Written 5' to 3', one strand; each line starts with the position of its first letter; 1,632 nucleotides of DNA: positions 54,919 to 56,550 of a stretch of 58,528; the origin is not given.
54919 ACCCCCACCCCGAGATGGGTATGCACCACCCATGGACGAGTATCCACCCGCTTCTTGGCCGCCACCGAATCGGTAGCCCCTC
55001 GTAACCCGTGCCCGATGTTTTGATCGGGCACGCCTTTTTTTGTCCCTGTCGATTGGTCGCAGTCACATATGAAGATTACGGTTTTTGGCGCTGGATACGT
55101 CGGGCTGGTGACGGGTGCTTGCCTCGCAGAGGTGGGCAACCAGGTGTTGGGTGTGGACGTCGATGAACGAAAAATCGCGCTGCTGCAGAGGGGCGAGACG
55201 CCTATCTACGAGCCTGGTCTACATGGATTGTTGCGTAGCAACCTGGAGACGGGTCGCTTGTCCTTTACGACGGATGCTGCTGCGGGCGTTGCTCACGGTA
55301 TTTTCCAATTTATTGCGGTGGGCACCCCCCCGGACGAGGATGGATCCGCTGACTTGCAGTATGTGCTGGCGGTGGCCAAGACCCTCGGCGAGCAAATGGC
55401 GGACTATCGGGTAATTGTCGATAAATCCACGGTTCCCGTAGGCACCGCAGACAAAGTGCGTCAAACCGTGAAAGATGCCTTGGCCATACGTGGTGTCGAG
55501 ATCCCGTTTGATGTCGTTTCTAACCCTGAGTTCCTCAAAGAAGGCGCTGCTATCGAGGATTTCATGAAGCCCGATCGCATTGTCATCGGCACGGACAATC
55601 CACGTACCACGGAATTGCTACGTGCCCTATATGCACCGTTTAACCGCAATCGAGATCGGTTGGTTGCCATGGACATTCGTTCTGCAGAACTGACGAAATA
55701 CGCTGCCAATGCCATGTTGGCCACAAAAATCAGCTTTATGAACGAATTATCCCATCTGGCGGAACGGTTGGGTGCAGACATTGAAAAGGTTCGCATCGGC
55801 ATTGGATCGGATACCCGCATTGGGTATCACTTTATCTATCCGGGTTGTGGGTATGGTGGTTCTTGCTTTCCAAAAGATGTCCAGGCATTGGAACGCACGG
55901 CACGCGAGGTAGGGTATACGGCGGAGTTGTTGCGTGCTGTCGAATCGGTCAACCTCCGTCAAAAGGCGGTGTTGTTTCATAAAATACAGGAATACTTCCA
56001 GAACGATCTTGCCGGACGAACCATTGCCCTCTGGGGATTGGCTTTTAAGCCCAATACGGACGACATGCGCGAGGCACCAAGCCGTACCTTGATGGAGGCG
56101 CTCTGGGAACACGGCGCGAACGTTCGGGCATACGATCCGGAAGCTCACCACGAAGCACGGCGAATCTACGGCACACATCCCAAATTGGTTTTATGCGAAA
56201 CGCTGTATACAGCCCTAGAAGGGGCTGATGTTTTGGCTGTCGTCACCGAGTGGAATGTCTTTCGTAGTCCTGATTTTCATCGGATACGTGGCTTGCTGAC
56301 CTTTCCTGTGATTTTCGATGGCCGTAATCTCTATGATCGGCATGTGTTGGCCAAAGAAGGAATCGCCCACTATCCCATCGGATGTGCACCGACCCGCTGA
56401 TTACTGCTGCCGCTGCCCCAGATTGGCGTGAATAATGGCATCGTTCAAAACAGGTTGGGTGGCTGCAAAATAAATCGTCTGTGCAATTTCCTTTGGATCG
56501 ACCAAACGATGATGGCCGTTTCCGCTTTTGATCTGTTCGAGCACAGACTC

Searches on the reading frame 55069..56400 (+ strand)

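Call 8: search_protein_families(library=pfam, proteins=[window:55069-56400:+], max_evalue=0.00001)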
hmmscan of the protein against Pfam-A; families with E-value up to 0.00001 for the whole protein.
window:55069-56400:+ (443 aa): 3 families
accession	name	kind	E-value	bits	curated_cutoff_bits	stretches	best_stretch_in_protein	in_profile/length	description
PF03721.20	UDPG_MGDP_dh_N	-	5.9e-63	212.3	27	1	1-186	1-186/187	UDP-glucose/GDP-mannose dehydrogenase family, NAD binding domain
PF00984.24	UDPG_MGDP_dh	-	1.4e-37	128.1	25.4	1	204-295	1-92/94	UDP-glucose/GDP-mannose dehydrogenase family, central domain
PF03720.21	UDPG_MGDP_dh_C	-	3.2e-31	108.2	30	1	320-424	1-103/103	UDP-glucose/GDP-mannose dehydrogenase family, UDP binding domain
